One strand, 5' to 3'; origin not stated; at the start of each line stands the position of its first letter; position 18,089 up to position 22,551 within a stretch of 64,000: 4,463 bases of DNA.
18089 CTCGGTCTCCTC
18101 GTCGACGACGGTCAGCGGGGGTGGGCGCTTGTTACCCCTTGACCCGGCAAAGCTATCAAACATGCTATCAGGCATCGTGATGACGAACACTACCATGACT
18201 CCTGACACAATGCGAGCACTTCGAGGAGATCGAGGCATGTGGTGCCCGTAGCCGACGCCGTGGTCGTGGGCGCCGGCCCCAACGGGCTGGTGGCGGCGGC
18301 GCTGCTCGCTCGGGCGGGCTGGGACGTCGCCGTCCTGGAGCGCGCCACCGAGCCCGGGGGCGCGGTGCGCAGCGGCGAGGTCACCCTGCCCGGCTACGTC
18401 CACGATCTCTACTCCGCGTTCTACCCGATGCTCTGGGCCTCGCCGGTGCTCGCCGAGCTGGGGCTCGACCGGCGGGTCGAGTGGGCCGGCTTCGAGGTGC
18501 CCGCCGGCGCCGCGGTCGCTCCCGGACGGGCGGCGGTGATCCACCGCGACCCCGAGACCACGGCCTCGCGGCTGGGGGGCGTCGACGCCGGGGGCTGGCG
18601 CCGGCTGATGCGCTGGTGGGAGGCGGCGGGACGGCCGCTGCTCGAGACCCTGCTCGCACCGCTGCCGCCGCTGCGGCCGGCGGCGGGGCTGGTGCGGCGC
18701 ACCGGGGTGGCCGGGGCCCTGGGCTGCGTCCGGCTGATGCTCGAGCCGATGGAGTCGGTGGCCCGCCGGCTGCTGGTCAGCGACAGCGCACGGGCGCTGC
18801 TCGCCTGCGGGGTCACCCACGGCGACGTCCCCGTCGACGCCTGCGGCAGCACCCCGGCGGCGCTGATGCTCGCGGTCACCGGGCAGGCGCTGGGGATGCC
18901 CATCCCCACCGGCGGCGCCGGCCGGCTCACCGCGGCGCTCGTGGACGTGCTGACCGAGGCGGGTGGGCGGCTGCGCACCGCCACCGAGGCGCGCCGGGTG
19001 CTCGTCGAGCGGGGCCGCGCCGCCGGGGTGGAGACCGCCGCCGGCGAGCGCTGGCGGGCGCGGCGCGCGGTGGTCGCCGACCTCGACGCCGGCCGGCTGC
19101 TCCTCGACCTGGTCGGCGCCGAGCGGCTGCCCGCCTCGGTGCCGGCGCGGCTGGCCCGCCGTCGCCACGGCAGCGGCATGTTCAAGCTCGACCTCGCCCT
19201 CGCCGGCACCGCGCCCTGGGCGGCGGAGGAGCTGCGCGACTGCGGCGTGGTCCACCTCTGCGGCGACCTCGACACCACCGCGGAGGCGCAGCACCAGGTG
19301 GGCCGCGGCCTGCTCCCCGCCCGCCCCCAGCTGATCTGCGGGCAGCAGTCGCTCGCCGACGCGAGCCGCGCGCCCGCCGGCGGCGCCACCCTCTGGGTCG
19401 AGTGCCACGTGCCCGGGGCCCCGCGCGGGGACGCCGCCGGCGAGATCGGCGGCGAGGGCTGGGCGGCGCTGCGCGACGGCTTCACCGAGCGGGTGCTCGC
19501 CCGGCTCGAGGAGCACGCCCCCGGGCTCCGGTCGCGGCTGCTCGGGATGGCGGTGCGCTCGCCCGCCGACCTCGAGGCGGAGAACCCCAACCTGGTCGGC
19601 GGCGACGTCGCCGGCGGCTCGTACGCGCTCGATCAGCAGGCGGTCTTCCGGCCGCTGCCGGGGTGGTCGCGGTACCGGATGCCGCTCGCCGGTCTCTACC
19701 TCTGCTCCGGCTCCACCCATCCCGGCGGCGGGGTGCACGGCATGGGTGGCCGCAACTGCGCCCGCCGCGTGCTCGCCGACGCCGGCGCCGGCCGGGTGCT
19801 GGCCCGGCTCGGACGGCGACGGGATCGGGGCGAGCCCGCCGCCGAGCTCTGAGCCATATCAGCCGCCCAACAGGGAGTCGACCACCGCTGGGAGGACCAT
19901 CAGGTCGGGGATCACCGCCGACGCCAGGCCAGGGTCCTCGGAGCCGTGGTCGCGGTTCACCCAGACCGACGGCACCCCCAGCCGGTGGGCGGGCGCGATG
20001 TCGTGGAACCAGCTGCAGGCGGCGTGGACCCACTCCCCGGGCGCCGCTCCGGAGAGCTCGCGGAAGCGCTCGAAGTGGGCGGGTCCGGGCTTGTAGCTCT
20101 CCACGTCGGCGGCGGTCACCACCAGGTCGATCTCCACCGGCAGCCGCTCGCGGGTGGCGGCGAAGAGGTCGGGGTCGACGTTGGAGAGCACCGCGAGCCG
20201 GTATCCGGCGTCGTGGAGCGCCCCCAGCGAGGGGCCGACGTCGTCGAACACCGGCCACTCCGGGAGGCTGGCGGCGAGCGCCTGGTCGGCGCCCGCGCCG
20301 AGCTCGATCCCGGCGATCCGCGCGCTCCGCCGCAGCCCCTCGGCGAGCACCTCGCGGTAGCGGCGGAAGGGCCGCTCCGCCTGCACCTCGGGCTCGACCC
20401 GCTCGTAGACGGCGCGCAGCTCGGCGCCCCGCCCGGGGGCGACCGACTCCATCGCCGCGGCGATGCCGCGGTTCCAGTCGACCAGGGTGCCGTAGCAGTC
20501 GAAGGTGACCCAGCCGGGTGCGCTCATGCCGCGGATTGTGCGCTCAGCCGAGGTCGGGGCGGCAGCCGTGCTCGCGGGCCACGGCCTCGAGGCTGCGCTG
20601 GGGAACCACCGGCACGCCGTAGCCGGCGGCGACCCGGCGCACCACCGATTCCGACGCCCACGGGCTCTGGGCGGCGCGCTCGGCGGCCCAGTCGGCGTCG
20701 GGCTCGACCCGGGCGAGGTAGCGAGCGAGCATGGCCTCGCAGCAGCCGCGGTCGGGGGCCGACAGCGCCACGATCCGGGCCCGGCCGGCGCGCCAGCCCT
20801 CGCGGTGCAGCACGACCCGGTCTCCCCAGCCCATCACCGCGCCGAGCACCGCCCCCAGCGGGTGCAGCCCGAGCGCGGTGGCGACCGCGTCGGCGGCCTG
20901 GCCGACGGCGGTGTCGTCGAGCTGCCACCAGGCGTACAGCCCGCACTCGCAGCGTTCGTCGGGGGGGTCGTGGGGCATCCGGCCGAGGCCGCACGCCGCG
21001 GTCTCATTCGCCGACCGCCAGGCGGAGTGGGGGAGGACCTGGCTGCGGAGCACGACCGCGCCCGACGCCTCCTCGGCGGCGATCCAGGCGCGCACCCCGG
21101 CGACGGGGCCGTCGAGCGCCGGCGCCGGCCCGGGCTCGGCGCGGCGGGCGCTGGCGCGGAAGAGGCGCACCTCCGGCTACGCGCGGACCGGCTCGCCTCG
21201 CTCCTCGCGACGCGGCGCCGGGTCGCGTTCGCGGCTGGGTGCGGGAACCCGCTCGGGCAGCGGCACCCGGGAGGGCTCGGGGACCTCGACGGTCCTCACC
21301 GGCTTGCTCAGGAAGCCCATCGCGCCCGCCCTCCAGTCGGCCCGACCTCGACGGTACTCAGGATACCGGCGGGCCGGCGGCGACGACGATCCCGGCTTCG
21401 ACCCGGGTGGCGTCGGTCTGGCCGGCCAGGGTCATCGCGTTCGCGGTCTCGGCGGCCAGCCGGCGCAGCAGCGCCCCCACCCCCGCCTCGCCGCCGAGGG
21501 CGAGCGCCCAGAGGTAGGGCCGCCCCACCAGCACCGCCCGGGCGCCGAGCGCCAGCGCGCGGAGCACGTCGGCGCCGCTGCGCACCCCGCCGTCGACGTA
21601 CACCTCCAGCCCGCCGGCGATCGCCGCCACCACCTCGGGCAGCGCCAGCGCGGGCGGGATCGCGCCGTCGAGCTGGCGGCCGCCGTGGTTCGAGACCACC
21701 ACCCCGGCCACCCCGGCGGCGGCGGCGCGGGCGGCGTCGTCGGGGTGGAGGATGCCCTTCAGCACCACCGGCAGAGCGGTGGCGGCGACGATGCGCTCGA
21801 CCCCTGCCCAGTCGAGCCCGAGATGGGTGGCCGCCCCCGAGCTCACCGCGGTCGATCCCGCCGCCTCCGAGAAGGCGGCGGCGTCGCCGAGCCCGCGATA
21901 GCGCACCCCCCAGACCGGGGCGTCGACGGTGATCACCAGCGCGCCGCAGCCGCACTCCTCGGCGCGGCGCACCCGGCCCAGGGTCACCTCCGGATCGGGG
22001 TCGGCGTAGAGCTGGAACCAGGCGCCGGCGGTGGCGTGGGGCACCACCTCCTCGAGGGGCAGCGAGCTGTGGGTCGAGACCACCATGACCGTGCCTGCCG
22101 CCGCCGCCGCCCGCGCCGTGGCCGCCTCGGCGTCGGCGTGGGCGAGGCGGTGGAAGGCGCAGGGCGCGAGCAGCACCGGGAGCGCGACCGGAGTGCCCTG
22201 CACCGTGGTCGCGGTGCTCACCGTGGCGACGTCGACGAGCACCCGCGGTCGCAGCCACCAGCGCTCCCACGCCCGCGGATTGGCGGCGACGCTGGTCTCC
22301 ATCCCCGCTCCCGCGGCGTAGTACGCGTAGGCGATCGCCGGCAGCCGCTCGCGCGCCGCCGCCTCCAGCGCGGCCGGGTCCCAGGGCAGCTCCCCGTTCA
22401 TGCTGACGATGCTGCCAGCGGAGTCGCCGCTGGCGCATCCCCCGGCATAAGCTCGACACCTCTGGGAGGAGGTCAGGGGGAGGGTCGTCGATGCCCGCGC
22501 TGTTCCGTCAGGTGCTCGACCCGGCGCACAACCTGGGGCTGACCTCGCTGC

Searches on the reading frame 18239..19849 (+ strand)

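Call 64: search_protein_families(library=pfam, proteins=[window:18239-19849:+], max_evalue=0.001)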
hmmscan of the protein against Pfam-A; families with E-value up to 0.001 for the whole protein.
window:18239-19849:+ (537 aa): 7 families
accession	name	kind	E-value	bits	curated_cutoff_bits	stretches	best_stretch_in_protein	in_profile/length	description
PF13450.12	NAD_binding_8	-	1.3e-12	48.2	21.9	1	9-57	1-47/68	NAD(P)-binding Rossmann-like domain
PF01266.30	DAO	-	2.4e-10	40.9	27.9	1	6-69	1-58/353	FAD dependent oxidoreductase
PF01593.30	Amino_oxidase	-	1.1e-09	38.6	19.8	1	16-511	3-442/443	Flavin containing amine oxidoreductase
PF01946.23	Thi4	-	1.1e-06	28.5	26.2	1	5-47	18-61/235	Thi4 family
PF01494.25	FAD_binding_3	-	1.7e-06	28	22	1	6-45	3-42/349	FAD binding domain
PF03486.20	HI0933_like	-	4.1e-06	26.9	50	1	6-41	2-37/244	HI0933-like protein Rossmann domain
PF12831.13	FAD_oxidored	-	2.8e-05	24.1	27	1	6-49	1-44/416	FAD dependent oxidoreductase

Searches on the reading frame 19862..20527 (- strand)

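Call 63: search_protein_families(library=pfam, proteins=[window:19862-20527:-], max_evalue=0.001)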
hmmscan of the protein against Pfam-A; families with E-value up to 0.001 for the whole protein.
window:19862-20527:- (222 aa): 2 families
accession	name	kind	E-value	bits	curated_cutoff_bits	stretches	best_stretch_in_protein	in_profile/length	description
PF00702.32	Hydrolase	-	1.8e-10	42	26.4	1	7-165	4-173/191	haloacid dehalogenase-like hydrolase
PF13419.12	HAD_2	-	1.4e-06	29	23.8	1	89-190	76-178/178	Haloacid dehalogenase-like hydrolase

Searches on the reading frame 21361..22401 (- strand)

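Call 64: search_protein_families(library=pfam, proteins=[window:21361-22401:-], max_evalue=0.001)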
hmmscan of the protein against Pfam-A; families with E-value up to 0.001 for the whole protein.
window:21361-22401:- (347 aa): 4 families
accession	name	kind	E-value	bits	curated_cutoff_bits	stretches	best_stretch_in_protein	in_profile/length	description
PF01070.24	FMN_dh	-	4.3e-106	355.3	24.9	1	16-337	1-346/350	FMN-dependent dehydrogenase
PF01645.23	Glu_synthase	-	0.00014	21.6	20.4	1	264-300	275-311/369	Conserved region in glutamate synthase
PF00977.27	His_biosynth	-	0.00022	21.2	23.6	0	244-294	51-103/228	Histidine biosynthesis protein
PF00478.31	IMPDH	-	0.00025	20.6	25.6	1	257-294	199-237/345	IMP dehydrogenase / GMP reductase domain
